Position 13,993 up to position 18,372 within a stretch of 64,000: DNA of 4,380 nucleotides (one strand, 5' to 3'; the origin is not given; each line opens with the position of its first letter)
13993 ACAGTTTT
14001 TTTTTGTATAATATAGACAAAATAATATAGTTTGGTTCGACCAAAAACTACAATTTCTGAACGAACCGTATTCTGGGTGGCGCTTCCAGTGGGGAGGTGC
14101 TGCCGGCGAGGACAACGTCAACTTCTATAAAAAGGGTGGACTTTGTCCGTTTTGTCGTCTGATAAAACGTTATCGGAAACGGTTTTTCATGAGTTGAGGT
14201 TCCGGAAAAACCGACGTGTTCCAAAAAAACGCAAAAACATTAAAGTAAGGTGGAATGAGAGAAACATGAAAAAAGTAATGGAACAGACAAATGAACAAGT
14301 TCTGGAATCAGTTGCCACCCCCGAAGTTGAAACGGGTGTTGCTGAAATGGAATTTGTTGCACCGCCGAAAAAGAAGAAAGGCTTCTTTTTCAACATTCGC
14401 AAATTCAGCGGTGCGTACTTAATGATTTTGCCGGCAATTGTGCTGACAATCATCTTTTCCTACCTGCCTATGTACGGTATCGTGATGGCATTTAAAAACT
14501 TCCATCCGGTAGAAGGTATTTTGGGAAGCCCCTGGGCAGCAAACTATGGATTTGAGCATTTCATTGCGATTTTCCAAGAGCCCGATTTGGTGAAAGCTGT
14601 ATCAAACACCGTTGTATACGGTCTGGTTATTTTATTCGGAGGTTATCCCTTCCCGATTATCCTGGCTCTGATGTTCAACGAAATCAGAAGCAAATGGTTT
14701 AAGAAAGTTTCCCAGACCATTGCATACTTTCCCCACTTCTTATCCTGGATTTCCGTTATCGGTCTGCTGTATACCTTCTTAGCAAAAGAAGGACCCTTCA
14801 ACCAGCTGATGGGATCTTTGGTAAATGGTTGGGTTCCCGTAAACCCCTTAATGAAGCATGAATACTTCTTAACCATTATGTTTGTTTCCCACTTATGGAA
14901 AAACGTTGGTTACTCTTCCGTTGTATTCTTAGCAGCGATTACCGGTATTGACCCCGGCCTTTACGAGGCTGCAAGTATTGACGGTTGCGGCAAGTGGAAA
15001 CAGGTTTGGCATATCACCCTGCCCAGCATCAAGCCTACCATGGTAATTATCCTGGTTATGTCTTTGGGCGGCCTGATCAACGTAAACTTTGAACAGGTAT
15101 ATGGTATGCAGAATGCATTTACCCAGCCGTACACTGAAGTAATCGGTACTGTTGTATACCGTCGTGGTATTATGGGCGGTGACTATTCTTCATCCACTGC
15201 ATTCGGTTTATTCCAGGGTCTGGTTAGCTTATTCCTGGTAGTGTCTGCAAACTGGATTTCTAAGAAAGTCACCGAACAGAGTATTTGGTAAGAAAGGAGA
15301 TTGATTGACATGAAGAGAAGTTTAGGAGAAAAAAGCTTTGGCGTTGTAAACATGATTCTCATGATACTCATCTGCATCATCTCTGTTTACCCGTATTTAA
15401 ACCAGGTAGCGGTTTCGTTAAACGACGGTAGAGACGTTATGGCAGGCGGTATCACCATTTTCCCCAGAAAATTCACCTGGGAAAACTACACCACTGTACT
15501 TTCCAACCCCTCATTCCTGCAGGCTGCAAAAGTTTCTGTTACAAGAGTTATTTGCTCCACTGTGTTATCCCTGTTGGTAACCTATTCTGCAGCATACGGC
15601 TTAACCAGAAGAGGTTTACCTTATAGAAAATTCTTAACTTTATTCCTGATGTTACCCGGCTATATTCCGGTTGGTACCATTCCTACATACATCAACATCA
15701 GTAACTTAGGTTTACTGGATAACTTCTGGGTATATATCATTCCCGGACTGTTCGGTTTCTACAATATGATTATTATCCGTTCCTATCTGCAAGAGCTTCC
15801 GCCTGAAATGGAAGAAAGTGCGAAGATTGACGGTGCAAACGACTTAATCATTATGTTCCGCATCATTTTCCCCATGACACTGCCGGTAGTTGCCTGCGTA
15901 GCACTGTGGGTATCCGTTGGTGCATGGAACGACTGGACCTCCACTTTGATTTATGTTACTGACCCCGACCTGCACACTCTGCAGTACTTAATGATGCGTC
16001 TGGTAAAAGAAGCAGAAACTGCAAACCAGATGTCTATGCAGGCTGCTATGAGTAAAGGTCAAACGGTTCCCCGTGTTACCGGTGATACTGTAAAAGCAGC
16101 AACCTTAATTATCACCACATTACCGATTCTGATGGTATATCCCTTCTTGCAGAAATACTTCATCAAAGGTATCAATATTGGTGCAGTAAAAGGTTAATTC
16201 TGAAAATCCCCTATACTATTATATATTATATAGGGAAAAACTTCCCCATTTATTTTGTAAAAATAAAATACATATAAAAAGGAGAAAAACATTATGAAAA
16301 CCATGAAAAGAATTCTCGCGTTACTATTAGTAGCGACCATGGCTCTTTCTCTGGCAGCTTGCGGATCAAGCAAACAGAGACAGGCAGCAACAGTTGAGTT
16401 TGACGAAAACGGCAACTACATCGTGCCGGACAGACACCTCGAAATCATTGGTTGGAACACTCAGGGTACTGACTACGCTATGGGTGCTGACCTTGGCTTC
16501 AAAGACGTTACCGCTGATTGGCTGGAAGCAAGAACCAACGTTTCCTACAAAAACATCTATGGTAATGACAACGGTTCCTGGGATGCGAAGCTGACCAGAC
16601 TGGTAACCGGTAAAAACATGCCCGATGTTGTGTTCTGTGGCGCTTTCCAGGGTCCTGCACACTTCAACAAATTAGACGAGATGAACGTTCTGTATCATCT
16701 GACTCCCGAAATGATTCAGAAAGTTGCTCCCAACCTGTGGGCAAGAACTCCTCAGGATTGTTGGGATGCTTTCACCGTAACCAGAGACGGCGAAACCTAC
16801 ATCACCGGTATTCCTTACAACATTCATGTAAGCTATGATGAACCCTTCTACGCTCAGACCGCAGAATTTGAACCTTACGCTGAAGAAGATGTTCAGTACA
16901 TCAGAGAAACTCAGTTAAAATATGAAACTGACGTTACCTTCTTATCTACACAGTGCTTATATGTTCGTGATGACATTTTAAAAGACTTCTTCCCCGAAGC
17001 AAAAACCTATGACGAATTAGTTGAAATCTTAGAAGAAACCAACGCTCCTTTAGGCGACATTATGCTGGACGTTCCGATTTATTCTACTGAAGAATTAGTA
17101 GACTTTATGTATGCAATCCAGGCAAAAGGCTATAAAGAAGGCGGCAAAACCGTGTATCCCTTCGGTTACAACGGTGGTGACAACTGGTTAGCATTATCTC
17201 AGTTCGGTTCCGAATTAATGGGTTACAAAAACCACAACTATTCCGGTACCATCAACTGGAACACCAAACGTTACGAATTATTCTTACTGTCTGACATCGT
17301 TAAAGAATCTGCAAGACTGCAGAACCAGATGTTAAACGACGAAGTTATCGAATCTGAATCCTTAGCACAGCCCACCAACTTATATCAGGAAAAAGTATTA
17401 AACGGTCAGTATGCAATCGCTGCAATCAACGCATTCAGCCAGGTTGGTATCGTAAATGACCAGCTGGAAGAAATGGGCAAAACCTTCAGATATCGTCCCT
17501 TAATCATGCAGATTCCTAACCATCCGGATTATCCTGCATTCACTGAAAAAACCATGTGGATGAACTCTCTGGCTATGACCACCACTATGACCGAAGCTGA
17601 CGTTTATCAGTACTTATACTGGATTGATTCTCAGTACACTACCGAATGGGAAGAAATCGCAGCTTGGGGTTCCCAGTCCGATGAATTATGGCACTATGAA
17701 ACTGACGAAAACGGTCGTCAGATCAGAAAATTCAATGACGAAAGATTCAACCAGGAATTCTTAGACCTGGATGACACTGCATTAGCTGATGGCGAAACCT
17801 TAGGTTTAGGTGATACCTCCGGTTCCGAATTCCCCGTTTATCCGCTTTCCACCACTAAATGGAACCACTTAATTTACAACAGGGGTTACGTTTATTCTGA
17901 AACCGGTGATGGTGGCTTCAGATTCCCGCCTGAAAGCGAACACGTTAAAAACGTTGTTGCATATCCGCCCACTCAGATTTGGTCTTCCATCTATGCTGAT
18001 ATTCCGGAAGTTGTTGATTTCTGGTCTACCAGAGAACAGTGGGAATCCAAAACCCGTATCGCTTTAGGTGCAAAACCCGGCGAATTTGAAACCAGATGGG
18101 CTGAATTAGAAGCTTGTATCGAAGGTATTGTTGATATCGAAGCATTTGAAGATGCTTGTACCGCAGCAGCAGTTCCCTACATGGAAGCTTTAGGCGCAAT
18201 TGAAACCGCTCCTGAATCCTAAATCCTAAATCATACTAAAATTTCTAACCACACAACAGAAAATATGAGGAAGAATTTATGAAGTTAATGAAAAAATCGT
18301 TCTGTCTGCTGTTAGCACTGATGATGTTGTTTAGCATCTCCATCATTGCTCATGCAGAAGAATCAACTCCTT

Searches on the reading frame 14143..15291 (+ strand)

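Call 41: search_protein_families(library=pfam, proteins=[window:14143-15291:+], max_evalue=0.001)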
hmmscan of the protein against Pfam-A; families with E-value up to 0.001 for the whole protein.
window:14143-15291:+ (382 aa): 1 family
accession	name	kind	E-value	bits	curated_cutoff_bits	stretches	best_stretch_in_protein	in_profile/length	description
PF00528.27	BPD_transp_1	-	6.1e-15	55.9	26.4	1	167-372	1-174/184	Binding-protein-dependent transport system inner membrane component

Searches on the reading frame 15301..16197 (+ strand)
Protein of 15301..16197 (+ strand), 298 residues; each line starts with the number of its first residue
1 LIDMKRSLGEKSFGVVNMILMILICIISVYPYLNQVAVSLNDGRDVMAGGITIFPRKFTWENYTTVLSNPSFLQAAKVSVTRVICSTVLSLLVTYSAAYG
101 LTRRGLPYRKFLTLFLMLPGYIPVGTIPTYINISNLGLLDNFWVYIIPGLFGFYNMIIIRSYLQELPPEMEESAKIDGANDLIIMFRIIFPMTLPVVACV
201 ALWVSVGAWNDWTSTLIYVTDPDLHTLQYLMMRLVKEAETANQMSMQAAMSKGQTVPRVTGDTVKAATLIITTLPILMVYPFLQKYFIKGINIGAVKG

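Call 41: search_protein_families(library=pfam, proteins=[window:15301-16197:+], max_evalue=0.001)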
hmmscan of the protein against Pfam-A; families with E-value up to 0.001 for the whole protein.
window:15301-16197:+ (298 aa): 1 family
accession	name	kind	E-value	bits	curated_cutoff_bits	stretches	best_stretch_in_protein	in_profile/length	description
PF00528.27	BPD_transp_1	-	6.3e-15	55.8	26.4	1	102-291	10-182/184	Binding-protein-dependent transport system inner membrane component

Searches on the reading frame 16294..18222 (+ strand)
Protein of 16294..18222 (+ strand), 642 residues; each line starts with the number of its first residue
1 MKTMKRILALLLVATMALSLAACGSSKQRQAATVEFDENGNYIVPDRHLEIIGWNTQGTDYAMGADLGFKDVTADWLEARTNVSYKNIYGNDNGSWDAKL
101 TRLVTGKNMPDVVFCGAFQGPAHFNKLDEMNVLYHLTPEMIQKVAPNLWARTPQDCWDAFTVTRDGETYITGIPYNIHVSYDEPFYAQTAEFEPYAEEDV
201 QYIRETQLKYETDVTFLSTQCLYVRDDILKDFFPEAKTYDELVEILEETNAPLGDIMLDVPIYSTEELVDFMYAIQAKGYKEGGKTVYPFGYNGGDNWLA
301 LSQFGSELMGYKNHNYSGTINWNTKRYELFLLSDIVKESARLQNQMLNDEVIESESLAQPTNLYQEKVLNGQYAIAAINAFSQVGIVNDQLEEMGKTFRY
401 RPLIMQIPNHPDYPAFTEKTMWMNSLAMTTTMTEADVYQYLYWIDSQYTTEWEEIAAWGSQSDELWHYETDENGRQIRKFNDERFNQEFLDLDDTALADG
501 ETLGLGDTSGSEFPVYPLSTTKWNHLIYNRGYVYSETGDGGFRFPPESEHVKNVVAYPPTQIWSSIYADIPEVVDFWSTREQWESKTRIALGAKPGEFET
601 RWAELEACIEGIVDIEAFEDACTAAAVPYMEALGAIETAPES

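Call 41: search_protein_families(library=pfam, proteins=[window:16294-18222:+], max_evalue=0.001)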
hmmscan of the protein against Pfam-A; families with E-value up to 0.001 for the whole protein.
window:16294-18222:+ (642 aa): 0 families

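Call 76: search_protein_families(library=ncbifam, proteins=[window:16294-18222:+], max_evalue=0.01)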
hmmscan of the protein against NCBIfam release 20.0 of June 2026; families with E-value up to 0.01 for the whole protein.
window:16294-18222:+ (642 aa): 1 family
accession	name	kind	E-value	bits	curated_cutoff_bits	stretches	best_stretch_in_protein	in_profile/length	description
NF050142.1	PG1828_fam_lipo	equivalog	0.0054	17.4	50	0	4-32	1-28/59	PG1828 family lipoprotein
